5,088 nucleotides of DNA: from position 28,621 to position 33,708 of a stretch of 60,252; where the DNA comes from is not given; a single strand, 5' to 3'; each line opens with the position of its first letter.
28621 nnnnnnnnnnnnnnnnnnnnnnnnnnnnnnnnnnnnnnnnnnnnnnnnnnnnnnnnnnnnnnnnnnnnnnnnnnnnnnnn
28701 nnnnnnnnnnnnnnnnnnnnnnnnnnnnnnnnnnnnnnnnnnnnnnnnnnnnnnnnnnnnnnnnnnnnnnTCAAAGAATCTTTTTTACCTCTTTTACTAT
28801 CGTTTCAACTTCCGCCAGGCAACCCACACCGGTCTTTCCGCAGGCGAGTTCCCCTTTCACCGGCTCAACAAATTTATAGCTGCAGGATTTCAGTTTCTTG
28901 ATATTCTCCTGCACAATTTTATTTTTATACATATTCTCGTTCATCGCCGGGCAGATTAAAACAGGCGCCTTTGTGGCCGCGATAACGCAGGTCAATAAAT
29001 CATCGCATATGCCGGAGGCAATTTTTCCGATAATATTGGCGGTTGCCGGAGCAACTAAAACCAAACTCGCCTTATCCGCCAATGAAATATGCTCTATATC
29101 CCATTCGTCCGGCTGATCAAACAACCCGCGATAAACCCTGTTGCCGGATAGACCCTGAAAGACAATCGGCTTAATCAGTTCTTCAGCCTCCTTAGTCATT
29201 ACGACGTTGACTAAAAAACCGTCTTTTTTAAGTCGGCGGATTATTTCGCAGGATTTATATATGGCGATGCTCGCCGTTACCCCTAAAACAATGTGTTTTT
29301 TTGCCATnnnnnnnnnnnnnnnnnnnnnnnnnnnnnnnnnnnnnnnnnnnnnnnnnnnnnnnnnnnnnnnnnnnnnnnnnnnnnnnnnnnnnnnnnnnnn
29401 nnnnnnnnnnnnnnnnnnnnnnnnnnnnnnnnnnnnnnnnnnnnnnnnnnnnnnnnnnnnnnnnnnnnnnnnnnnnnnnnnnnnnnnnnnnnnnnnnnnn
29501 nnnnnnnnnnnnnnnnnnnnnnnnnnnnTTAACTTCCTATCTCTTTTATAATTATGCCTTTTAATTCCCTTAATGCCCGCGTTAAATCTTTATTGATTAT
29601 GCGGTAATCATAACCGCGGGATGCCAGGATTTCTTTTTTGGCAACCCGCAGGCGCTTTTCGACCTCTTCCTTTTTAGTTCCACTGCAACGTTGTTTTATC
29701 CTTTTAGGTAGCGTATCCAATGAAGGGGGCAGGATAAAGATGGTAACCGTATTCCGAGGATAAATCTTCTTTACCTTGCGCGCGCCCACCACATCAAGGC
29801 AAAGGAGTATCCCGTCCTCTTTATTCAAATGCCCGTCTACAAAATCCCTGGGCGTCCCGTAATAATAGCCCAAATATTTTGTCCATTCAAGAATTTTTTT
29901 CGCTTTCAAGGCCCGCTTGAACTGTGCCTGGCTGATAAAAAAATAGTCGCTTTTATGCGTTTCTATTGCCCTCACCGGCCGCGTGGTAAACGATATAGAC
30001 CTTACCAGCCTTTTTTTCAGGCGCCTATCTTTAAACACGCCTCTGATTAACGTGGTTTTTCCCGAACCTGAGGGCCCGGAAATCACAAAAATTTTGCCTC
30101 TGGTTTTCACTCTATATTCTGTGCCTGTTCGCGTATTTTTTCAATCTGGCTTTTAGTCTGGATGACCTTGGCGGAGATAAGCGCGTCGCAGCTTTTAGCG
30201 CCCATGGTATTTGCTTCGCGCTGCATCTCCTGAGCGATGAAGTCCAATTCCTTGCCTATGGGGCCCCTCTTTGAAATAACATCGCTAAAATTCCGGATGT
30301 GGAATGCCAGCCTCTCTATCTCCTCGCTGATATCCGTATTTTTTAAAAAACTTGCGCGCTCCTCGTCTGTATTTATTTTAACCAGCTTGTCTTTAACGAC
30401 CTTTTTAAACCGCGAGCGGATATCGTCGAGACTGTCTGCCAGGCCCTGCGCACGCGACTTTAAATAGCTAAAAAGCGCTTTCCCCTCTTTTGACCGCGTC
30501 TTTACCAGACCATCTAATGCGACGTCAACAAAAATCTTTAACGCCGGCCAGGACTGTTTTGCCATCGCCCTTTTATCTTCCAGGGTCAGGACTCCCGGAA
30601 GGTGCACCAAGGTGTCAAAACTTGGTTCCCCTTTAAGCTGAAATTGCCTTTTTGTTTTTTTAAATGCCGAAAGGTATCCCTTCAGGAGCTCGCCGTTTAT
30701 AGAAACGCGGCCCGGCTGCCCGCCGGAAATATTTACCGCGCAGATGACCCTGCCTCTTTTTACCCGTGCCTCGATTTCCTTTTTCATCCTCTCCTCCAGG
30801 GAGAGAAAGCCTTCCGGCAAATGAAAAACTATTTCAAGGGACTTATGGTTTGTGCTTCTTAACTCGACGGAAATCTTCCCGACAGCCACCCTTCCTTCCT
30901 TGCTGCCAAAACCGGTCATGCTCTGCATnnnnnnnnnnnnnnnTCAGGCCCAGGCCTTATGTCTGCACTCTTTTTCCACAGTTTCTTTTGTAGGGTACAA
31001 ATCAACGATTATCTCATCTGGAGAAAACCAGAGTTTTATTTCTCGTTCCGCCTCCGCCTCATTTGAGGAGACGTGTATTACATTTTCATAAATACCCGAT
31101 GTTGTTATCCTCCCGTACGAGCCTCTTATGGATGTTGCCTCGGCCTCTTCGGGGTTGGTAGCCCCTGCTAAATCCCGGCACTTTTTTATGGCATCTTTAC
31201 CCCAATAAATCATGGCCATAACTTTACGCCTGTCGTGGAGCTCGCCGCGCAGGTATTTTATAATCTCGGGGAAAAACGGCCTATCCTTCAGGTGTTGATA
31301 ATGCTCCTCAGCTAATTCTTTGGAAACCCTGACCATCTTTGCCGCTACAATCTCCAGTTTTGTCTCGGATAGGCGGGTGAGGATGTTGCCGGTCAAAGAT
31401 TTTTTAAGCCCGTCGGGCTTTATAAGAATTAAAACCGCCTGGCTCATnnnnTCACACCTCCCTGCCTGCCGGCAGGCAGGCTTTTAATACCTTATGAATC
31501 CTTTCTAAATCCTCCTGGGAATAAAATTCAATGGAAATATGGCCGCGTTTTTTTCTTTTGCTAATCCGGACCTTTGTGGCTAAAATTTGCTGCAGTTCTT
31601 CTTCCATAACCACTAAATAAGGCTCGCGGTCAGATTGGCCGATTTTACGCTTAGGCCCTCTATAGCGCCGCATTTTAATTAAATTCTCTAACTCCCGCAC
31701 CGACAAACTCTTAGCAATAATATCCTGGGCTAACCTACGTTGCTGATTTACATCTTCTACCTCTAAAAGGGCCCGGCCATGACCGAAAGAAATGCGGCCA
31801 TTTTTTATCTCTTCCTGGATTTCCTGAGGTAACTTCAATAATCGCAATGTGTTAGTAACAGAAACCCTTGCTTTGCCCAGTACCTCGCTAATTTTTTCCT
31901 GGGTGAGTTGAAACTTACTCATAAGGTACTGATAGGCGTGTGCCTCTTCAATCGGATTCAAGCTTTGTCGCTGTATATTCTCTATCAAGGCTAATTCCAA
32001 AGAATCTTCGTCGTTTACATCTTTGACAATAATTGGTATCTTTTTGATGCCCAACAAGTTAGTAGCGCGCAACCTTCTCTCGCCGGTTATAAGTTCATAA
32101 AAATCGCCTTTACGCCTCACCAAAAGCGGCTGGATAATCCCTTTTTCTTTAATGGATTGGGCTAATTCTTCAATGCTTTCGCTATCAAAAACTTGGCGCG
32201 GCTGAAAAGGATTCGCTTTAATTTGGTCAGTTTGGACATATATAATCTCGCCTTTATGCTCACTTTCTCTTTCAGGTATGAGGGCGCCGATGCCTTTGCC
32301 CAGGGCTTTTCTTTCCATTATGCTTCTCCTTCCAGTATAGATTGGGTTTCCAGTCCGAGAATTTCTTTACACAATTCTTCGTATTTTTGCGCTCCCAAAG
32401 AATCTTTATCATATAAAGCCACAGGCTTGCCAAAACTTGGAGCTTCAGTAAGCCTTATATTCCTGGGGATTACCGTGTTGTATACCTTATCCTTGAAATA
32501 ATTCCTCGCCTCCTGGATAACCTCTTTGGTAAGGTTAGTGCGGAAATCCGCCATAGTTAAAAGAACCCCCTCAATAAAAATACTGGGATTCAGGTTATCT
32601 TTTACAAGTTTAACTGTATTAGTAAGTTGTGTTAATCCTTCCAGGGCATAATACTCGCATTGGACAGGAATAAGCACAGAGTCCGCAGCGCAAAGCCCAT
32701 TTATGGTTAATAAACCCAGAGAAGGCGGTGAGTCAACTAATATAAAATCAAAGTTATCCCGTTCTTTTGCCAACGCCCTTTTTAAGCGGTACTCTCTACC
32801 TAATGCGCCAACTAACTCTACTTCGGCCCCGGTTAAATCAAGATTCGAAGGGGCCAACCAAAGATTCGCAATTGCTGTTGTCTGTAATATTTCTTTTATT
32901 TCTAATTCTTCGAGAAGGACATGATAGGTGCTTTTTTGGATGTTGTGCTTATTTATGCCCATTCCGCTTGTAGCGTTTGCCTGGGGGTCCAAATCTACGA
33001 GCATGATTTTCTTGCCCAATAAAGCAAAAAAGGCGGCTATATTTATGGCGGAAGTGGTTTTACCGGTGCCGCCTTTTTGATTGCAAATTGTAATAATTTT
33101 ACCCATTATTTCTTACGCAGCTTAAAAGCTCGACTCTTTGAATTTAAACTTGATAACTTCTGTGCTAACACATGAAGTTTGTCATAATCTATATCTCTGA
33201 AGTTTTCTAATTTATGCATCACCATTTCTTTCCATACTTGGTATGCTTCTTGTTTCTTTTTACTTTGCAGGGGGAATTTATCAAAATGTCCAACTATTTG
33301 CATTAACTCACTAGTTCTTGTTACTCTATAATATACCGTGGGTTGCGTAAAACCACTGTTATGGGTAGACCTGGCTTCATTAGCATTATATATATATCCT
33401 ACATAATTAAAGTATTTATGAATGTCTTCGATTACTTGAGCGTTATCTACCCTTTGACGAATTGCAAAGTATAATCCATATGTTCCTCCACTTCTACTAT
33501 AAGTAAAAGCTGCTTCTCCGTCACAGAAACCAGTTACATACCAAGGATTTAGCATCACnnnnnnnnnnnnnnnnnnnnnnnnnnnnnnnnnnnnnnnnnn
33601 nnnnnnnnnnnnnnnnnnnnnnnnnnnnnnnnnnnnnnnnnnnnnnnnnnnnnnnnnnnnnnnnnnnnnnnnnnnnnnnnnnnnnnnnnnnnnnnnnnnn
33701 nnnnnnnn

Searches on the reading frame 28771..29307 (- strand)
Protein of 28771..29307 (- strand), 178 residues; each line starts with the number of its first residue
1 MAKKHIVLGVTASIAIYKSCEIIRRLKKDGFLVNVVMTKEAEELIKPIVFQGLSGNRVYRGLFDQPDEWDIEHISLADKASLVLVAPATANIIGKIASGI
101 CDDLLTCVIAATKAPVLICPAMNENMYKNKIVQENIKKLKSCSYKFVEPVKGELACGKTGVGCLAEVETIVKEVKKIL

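Call 67: search_protein_families(library=pfam, proteins=[window:28771-29307:-], max_evalue=0.00001)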
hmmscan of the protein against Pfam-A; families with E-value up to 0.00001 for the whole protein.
window:28771-29307:- (178 aa): 1 family
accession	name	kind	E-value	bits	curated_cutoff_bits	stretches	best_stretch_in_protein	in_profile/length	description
PF02441.25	Flavoprotein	-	1.1e-36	126.3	22.7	1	4-176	1-160/162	Flavoprotein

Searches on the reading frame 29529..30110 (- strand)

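Call 67: search_protein_families(library=pfam, proteins=[window:29529-30110:-], max_evalue=0.00001)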
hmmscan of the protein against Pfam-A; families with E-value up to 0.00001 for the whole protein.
window:29529-30110:- (193 aa): 1 family
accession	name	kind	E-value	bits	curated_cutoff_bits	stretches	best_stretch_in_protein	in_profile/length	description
PF00625.27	Guanylate_kin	-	1.4e-32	113.3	25.2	1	6-188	3-180/182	Guanylate kinase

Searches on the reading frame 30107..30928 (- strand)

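Call 67: search_protein_families(library=pfam, proteins=[window:30107-30928:-], max_evalue=0.00001)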
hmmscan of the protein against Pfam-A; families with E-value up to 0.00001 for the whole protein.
window:30107-30928:- (273 aa): 2 families
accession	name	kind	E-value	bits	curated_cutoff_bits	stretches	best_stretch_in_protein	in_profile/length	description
PF03755.18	YicC-like_N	-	3e-38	132.1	25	1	1-152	1-154/156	Endoribonuclease YicC-like, N-terminal region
PF08340.16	YicC-like_C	-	1.9e-32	112.3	27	1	167-273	13-120/120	Endoribonuclease YicC-like, C-terminal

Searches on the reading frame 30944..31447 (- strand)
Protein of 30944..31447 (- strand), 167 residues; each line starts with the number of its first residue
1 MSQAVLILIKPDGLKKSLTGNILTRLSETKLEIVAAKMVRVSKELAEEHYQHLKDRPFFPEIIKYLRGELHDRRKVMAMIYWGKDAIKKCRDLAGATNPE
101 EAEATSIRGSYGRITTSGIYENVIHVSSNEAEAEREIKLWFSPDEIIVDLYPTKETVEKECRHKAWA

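Call 67: search_protein_families(library=pfam, proteins=[window:30944-31447:-], max_evalue=0.00001)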
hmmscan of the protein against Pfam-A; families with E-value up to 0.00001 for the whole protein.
window:30944-31447:- (167 aa): 1 family
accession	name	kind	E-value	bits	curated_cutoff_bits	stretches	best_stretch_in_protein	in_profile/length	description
PF00334.24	NDK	-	2e-40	138.3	27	1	5-146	3-135/135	Nucleoside diphosphate kinase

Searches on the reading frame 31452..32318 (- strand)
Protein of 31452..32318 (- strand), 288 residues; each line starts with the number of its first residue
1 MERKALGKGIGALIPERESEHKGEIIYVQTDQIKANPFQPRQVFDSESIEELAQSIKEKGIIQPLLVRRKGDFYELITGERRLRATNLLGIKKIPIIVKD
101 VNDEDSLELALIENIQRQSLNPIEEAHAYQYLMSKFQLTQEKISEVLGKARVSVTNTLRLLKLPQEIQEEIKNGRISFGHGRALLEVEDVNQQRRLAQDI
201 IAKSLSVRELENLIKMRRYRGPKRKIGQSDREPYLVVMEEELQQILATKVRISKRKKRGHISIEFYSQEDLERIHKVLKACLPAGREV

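Call 67: search_protein_families(library=pfam, proteins=[window:31452-32318:-], max_evalue=0.00001)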
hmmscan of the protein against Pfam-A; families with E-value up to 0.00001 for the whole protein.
window:31452-32318:- (288 aa): 3 families
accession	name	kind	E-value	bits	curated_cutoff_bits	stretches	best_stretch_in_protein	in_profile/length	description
PF17762.8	HTH_ParB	-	1.1e-36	125.4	22.6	1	119-216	2-99/102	ParB HTH domain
PF02195.25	ParB_N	-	1.4e-32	112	26.3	1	27-116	5-95/95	ParB N-terminal domain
PF23552.2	ParB_C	-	4.3e-07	29.7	23.8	1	237-278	7-49/50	ParB dimerisation domain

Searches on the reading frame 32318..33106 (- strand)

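Call 68: search_protein_families(library=pfam, proteins=[window:32318-33106:-], max_evalue=0.00001)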
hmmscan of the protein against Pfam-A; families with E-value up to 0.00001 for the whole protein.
window:32318-33106:- (262 aa): 7 families
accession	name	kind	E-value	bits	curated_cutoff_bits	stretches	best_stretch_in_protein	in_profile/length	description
PF13614.12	AAA_31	-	3.2e-65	219.8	27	1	3-176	2-175/177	AAA domain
PF01656.29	CbiA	-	3.4e-25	88.9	25.4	1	5-229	1-125/125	CobQ/CobB/MinD/ParA nucleotide binding domain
PF09140.17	MipZ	-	1.1e-10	41.8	20.7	1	4-163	2-144/262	ATPase MipZ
PF00142.24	Fer4_NifH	-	5e-10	39.8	25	1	10-250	7-245/271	4Fe-4S iron sulfur cluster binding proteins, NifH/frxC family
PF10609.15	ParA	-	1.1e-07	31.9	27.1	1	3-155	4-150/246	NUBPL iron-transfer P-loop NTPase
PF06564.18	CBP_BcsQ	-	2.3e-07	31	21.3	1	4-246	3-230/234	Cellulose biosynthesis protein BcsQ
PF02374.21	ArsA_ATPase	-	3.3e-06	27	24.3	0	9-85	7-79/305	Anion-transporting ATPase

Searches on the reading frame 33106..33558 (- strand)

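Call 68: search_protein_families(library=pfam, proteins=[window:33106-33558:-], max_evalue=0.00001)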
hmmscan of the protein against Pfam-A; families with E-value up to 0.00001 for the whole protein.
window:33106-33558:- (150 aa): 1 family
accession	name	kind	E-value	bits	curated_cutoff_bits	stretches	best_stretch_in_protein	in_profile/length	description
PF00961.24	LAGLIDADG_1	-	4e-12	47.4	23.1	1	9-112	2-101/102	LAGLIDADG endonuclease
